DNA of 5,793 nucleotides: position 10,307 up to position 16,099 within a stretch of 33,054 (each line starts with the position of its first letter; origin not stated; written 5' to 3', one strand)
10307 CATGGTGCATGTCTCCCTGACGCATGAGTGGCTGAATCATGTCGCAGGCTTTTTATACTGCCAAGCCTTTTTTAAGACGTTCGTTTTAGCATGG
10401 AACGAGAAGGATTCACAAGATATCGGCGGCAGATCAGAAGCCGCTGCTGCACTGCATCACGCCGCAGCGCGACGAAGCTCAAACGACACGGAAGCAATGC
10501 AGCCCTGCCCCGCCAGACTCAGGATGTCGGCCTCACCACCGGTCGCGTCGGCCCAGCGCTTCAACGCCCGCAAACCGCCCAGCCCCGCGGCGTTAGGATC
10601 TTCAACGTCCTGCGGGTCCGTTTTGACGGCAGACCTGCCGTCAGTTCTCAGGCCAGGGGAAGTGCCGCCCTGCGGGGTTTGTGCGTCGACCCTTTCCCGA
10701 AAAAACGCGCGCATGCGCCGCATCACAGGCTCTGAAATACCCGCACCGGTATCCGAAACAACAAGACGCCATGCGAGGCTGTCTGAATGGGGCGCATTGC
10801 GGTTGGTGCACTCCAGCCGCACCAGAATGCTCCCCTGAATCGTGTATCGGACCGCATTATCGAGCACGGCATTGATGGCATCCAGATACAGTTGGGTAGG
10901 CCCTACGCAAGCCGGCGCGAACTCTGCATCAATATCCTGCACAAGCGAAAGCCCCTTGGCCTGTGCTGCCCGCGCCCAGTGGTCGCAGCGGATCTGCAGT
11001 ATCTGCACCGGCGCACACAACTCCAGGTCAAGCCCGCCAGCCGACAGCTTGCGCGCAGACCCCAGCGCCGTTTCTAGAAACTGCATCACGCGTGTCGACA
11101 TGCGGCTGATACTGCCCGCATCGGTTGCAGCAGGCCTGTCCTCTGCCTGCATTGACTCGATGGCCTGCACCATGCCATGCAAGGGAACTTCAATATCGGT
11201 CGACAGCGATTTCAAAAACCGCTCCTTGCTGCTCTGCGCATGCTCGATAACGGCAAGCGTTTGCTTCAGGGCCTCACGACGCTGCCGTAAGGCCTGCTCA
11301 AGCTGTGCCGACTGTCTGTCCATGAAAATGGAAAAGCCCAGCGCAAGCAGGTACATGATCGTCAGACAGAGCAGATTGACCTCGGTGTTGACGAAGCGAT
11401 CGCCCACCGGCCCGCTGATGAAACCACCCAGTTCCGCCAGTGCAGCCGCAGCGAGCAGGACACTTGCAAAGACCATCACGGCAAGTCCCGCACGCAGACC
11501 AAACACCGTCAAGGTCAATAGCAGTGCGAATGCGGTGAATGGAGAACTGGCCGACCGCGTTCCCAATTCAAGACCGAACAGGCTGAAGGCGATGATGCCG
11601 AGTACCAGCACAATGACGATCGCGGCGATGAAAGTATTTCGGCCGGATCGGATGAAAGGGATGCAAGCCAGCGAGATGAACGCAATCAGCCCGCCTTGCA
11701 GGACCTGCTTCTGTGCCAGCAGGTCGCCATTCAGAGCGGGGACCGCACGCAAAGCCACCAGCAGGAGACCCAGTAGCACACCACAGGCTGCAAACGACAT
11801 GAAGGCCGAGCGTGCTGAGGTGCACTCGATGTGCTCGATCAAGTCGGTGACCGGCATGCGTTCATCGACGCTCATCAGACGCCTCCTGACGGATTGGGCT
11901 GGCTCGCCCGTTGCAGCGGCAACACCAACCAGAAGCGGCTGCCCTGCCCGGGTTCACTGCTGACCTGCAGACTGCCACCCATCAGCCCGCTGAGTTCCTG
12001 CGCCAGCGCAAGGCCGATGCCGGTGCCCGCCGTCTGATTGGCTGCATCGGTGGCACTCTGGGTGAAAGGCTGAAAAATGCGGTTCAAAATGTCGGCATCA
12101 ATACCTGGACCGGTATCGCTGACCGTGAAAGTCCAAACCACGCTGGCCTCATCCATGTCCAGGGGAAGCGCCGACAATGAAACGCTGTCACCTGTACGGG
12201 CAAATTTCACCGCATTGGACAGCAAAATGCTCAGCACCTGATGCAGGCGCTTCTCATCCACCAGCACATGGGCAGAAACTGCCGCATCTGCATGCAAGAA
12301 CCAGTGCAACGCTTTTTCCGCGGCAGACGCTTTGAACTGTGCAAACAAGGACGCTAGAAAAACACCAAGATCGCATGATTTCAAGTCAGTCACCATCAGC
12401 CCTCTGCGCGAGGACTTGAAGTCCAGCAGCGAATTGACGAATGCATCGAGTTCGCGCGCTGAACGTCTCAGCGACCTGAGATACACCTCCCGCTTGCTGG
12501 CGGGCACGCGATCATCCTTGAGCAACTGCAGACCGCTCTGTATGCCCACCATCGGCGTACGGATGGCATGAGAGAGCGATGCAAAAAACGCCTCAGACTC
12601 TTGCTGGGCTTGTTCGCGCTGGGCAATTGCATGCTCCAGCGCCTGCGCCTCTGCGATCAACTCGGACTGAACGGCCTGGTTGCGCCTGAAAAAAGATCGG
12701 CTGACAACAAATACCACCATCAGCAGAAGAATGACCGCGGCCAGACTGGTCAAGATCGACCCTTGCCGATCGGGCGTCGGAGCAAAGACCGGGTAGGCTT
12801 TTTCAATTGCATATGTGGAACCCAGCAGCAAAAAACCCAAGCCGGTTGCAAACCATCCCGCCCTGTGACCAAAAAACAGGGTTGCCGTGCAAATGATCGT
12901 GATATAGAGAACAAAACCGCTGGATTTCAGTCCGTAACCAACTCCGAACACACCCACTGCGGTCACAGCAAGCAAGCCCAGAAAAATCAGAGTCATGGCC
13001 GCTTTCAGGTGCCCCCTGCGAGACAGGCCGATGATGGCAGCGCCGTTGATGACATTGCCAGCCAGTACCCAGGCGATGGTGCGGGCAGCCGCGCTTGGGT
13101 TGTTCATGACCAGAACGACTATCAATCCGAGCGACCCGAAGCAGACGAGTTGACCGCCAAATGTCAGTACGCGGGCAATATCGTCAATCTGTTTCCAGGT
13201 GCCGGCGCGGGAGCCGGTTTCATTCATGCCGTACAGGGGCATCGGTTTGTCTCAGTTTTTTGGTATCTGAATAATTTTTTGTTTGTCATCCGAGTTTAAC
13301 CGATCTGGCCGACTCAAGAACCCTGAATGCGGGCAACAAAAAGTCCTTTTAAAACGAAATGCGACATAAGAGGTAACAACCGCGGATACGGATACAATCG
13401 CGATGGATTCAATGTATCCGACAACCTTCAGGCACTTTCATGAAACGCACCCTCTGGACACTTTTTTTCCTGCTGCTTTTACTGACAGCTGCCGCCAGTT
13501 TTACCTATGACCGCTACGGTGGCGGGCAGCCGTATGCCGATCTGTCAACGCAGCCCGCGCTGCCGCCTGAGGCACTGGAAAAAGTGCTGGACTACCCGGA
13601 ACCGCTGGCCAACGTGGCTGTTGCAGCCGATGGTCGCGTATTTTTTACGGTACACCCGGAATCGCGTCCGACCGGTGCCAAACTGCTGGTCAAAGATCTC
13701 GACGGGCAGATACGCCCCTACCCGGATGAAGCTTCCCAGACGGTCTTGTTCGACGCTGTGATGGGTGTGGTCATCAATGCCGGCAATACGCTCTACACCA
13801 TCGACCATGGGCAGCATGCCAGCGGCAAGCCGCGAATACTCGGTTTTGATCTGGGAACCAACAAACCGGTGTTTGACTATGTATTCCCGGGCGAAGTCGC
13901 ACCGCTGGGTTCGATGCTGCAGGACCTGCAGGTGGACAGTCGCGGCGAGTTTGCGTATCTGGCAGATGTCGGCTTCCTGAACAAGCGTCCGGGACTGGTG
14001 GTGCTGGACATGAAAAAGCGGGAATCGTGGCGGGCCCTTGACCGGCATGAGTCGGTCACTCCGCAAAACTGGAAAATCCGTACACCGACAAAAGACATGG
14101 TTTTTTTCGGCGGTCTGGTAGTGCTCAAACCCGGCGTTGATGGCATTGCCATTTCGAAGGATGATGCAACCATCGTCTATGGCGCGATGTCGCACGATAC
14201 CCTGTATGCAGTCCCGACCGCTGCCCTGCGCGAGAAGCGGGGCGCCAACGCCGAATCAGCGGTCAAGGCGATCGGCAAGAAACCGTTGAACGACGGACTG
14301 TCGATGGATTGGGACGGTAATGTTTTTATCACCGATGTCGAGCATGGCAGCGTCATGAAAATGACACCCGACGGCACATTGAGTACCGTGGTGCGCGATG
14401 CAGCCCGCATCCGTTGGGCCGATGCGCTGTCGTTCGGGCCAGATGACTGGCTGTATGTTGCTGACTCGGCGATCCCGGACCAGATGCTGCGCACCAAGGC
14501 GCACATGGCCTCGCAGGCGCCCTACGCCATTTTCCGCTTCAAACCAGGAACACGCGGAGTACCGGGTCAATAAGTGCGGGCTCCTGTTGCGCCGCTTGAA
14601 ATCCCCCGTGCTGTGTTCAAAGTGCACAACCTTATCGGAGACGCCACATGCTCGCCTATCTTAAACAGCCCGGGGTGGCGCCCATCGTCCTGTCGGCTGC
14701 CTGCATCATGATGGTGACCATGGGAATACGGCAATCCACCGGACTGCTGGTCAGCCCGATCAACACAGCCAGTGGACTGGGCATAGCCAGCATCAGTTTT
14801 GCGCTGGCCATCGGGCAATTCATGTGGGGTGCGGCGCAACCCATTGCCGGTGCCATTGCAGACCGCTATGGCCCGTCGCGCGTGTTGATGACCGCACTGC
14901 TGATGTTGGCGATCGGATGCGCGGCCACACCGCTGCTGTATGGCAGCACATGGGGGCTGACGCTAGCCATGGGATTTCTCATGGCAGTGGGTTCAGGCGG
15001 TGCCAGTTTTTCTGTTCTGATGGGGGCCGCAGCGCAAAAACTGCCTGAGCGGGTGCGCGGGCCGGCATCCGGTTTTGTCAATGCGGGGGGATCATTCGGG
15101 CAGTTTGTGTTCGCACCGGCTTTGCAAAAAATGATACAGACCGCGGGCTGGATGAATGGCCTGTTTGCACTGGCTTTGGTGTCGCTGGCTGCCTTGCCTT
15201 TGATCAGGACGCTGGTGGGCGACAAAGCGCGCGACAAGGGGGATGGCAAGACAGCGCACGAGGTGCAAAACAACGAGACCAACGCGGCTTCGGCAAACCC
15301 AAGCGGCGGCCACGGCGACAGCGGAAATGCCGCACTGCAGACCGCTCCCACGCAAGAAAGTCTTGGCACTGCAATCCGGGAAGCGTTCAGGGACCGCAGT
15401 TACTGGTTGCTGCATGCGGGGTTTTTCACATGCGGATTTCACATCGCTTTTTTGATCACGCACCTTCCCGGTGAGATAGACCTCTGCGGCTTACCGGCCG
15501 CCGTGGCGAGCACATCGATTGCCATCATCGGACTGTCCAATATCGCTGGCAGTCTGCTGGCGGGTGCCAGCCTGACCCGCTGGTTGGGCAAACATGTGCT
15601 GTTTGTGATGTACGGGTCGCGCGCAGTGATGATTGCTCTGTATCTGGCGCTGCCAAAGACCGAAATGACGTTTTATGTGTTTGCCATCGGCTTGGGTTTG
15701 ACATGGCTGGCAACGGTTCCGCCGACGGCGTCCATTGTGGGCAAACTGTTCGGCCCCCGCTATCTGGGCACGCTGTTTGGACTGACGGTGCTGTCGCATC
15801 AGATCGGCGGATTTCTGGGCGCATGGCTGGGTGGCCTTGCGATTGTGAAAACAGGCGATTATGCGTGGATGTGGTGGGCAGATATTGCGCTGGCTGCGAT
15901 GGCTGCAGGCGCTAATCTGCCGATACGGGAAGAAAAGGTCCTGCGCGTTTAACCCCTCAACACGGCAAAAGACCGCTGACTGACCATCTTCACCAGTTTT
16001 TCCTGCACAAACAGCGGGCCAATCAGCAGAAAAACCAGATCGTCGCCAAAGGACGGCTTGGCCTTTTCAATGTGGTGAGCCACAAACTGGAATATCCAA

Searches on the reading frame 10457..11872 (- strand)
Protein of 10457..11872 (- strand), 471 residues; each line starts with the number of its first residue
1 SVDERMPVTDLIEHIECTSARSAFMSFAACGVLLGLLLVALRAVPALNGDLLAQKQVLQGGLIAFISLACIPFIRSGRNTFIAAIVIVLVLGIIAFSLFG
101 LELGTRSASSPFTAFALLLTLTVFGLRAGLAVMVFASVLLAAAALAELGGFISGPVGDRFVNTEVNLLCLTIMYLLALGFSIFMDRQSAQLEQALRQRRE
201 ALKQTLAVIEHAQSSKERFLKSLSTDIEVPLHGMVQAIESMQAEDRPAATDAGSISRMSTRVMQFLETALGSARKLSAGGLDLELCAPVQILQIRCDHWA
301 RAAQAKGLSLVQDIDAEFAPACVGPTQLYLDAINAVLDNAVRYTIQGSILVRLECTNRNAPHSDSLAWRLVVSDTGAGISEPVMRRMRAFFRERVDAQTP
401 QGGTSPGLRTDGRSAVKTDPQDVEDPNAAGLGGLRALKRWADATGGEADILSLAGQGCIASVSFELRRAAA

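Call 22: search_protein_families(library=pfam, proteins=[window:10457-11872:-], max_evalue=0.0001)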
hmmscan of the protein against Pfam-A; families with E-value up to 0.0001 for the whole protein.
window:10457-11872:- (471 aa): 1 family
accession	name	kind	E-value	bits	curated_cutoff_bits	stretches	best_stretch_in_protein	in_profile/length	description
PF02518.31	HATPase_c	-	9.5e-07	29.7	26.4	1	332-465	9-108/111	Histidine kinase-, DNA gyrase B-, and HSP90-like ATPase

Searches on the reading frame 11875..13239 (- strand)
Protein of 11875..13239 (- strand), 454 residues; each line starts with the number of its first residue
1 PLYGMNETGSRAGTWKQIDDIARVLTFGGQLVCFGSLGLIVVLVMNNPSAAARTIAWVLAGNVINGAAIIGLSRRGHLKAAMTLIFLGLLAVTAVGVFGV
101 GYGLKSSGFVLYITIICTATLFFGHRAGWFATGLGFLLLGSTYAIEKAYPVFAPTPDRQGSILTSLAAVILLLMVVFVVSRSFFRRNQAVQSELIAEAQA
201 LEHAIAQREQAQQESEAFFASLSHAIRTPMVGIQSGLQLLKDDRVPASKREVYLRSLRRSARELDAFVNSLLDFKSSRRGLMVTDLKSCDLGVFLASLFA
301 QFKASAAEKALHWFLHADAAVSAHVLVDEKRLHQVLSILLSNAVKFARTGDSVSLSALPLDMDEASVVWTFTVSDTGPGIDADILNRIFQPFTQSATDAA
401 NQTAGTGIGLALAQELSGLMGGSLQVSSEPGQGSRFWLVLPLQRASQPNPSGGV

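Call 22: search_protein_families(library=pfam, proteins=[window:11875-13239:-], max_evalue=0.0001)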
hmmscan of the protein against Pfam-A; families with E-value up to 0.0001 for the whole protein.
window:11875-13239:- (454 aa): 2 families
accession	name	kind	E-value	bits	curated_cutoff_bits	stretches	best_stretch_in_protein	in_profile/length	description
PF02518.31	HATPase_c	-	3.5e-28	98.7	26.4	1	328-443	2-110/111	Histidine kinase-, DNA gyrase B-, and HSP90-like ATPase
PF00512.31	HisKA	-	9.1e-12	45.3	26.9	1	217-278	4-64/66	His Kinase A (phospho-acceptor) domain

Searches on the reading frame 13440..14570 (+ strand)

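Call 22: search_protein_families(library=pfam, proteins=[window:13440-14570:+], max_evalue=0.0001)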
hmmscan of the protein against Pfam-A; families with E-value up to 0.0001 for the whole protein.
window:13440-14570:+ (377 aa): 2 families
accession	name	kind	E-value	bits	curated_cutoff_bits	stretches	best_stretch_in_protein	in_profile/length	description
PF03022.22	MRJP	-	5.5e-19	69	19.8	1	110-330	6-239/288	Major royal jelly protein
PF08450.18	SGL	-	1.8e-06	28.2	26.3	1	235-340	138-242/246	SMP-30/Gluconolactonase/LRE-like region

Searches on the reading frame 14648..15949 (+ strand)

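Call 22: search_protein_families(library=pfam, proteins=[window:14648-15949:+], max_evalue=0.0001)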
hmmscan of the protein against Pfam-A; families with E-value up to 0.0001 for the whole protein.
window:14648-15949:+ (434 aa): 1 family
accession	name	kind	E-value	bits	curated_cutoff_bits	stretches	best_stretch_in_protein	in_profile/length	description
PF07690.21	MFS_1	-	6.1e-36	124.5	33.4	1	19-392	3-347/347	Major Facilitator Superfamily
